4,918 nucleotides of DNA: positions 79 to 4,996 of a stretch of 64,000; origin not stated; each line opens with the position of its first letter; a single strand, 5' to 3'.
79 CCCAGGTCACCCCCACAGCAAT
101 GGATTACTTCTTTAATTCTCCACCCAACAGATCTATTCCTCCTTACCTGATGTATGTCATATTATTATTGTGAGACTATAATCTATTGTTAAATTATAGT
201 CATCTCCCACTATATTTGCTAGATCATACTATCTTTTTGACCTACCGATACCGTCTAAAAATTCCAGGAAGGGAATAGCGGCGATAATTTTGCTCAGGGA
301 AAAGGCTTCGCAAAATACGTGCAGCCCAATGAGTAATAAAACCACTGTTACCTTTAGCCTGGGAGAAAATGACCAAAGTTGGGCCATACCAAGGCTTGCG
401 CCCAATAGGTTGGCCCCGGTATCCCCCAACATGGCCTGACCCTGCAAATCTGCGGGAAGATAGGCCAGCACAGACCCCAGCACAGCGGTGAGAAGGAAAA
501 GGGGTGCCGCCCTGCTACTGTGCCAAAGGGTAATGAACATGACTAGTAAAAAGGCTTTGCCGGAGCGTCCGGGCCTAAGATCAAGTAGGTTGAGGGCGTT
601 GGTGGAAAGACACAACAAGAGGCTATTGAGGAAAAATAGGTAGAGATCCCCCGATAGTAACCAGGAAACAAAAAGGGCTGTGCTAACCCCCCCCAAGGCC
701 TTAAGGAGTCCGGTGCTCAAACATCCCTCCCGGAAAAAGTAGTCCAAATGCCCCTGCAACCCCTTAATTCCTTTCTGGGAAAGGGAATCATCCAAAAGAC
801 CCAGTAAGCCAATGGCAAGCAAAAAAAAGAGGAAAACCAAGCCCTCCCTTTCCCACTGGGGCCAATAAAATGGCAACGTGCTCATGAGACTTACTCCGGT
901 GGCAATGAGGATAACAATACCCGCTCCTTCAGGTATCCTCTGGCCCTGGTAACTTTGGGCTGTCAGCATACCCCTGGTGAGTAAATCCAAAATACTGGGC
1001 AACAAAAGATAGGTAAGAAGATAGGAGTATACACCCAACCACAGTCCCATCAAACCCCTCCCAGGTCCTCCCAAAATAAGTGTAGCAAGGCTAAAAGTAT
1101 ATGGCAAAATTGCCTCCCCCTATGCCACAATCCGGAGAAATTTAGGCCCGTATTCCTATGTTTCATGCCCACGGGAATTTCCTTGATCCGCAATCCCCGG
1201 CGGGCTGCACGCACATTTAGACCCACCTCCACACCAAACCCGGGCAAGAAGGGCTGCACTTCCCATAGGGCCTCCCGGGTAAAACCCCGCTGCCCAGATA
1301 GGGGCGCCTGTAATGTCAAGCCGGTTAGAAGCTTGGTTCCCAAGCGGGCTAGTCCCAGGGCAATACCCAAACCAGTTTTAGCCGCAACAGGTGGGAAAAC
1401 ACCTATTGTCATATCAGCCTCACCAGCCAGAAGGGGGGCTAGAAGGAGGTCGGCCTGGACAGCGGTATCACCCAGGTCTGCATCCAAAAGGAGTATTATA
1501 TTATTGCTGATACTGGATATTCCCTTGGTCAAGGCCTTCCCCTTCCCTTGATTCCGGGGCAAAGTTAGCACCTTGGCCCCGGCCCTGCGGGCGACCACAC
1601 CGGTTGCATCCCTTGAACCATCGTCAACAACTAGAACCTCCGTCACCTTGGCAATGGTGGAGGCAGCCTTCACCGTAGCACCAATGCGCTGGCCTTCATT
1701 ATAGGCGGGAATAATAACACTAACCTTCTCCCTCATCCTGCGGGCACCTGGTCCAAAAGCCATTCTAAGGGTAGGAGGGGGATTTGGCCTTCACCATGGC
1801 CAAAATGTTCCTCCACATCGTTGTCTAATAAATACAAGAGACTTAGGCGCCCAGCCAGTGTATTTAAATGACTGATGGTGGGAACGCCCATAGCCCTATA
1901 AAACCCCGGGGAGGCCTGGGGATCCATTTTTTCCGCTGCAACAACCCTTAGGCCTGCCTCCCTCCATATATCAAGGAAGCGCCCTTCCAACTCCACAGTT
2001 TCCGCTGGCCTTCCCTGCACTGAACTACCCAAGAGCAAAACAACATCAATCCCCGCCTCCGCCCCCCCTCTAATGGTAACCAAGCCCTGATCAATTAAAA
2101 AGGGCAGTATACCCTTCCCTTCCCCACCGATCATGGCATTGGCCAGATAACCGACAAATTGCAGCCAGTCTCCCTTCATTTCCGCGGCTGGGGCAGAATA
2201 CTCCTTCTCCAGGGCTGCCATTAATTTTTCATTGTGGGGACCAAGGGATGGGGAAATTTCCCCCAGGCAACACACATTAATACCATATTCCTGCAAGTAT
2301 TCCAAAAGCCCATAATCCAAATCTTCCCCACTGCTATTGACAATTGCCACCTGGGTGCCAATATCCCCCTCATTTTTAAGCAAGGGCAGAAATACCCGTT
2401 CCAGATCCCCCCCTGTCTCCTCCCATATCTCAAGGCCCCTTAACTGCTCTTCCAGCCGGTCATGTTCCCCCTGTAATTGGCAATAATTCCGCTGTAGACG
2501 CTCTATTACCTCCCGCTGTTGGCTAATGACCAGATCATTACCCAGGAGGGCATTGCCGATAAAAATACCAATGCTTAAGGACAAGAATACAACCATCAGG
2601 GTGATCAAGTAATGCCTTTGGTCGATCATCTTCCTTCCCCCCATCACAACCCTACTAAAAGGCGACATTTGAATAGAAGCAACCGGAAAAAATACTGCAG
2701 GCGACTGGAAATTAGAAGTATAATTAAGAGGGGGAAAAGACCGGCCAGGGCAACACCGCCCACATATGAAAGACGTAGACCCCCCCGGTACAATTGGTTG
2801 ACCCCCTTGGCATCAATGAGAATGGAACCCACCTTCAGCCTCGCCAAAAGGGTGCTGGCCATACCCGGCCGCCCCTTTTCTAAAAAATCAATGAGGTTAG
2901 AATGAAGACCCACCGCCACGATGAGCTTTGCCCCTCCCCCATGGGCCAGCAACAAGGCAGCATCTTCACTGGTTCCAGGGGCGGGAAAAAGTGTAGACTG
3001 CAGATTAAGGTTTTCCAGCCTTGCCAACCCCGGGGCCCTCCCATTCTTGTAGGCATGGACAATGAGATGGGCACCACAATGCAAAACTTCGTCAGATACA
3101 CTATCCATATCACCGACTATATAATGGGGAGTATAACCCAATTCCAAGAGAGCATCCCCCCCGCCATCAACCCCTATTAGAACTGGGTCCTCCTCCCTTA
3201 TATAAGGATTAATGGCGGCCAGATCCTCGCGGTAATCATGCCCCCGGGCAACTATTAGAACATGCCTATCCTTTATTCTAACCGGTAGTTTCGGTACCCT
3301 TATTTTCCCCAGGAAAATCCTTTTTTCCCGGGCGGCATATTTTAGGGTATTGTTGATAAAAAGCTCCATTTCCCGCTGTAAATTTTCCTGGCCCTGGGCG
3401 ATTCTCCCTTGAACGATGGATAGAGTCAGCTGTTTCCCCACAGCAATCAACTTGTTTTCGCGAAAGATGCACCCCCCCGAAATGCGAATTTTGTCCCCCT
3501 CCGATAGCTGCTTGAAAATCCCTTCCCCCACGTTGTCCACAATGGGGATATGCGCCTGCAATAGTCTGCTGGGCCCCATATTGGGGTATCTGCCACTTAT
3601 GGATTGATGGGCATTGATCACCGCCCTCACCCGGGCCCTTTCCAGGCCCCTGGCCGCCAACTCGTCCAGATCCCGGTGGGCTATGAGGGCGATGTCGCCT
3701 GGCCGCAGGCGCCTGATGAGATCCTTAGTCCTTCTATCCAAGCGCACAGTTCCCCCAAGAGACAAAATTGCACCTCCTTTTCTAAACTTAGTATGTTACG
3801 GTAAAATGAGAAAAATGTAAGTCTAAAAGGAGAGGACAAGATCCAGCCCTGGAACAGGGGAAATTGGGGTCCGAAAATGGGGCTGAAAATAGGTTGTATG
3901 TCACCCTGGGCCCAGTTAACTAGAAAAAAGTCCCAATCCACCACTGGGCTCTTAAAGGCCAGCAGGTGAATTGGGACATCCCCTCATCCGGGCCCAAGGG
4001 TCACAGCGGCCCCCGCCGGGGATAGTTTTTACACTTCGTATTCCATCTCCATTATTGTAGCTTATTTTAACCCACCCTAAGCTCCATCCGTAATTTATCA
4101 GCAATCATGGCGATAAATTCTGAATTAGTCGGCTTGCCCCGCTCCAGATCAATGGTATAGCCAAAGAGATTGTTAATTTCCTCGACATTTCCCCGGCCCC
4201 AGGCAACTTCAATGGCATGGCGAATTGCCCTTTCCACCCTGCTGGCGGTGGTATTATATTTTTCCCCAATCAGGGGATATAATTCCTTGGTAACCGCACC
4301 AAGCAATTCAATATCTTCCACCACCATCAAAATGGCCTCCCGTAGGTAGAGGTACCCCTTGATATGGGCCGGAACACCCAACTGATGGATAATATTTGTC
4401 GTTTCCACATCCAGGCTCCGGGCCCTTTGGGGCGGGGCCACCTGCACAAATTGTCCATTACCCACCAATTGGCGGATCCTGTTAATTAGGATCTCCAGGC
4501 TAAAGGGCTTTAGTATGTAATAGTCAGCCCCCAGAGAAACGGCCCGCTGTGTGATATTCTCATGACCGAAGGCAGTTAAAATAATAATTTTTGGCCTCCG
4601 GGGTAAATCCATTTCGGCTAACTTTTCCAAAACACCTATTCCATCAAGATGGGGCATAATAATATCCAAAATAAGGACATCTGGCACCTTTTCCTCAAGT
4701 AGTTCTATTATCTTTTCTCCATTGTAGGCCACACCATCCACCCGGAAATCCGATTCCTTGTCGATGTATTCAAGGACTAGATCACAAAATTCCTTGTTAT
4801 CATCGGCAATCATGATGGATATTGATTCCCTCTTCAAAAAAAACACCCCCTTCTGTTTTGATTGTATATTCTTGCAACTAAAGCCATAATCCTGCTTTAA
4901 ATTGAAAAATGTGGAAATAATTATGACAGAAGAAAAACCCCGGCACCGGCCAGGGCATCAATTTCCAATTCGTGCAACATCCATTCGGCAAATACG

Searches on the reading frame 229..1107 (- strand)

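Call 44: search_protein_families(library=pfam, proteins=[window:229-1107:-], max_evalue=0.00001)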
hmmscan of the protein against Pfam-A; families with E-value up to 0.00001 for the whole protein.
window:229-1107:- (292 aa): 1 family
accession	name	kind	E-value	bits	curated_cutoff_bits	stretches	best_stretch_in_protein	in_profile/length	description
PF00953.26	Glycos_transf_4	-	7.1e-06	26.5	27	0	91-244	3-157/160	Glycosyl transferase family 4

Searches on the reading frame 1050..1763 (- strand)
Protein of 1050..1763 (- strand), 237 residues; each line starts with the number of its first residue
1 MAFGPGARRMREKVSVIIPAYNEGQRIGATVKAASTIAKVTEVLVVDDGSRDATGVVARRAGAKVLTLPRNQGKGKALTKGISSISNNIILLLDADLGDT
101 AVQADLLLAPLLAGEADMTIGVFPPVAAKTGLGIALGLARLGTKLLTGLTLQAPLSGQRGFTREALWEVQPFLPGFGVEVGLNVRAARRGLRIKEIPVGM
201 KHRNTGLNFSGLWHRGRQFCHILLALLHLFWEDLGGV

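Call 44: search_protein_families(library=pfam, proteins=[window:1050-1763:-], max_evalue=0.00001)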
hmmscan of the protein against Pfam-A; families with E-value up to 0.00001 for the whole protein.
window:1050-1763:- (237 aa): 2 families
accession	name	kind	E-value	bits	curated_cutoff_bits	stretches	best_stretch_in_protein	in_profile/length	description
PF00535.33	Glycos_transf_2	-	3.6e-22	79.5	23.3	1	15-133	1-125/168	Glycosyl transferase family 2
PF13641.12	Glyco_tranf_2_3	-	3.3e-08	34.2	27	1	14-96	3-96/230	Glycosyltransferase like family 2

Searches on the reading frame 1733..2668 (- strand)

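Call 44: search_protein_families(library=pfam, proteins=[window:1733-2668:-], max_evalue=0.00001)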
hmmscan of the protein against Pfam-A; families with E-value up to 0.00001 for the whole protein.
window:1733-2668:- (311 aa): 1 family
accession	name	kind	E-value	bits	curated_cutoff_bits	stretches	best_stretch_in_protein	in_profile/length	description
PF11382.13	MctB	-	9e-14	52.3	25.6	1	14-111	1-90/306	Copper transport outer membrane protein, MctB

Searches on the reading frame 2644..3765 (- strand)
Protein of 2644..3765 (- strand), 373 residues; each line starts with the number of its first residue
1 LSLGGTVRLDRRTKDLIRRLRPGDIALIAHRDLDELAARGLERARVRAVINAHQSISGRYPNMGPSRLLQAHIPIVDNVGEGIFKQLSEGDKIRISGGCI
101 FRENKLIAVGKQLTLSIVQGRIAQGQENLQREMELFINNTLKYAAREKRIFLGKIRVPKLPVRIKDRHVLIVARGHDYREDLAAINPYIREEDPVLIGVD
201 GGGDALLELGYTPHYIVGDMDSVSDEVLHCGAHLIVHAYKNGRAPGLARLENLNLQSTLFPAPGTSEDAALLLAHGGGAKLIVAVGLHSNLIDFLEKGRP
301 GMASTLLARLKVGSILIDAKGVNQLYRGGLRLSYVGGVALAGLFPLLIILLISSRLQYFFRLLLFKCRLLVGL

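Call 45: search_protein_families(library=pfam, proteins=[window:2644-3765:-], max_evalue=0.00001)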
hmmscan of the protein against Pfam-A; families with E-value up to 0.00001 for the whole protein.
window:2644-3765:- (373 aa): 2 families
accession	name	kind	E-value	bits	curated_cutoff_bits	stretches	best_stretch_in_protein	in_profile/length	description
PF12555.13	SteA-like_C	-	5.7e-11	42.7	26.4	1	320-370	1-51/52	SteA-like C-terminal domain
PF04263.21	TPK_catalytic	-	4.9e-08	33.3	30.7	1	192-229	7-44/113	Thiamin pyrophosphokinase, catalytic domain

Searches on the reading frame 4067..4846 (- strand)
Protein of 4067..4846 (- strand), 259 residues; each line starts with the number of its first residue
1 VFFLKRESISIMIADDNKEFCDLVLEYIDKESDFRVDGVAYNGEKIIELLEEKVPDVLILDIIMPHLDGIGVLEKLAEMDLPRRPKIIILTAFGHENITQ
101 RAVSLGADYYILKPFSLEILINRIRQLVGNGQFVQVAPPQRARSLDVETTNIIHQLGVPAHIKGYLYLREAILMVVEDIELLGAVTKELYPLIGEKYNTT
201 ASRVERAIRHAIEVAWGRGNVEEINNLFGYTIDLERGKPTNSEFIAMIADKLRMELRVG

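Call 45: search_protein_families(library=pfam, proteins=[window:4067-4846:-], max_evalue=0.00001)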
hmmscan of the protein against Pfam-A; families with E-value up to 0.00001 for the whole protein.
window:4067-4846:- (259 aa): 2 families
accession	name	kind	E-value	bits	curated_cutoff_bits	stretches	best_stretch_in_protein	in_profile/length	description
PF08769.17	Spo0A_C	-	7.6e-44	148.4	25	1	150-252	2-104/104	Sporulation initiation factor Spo0A C terminal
PF00072.30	Response_reg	-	1.2e-24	87.1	30.2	1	11-125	1-111/111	Response regulator receiver domain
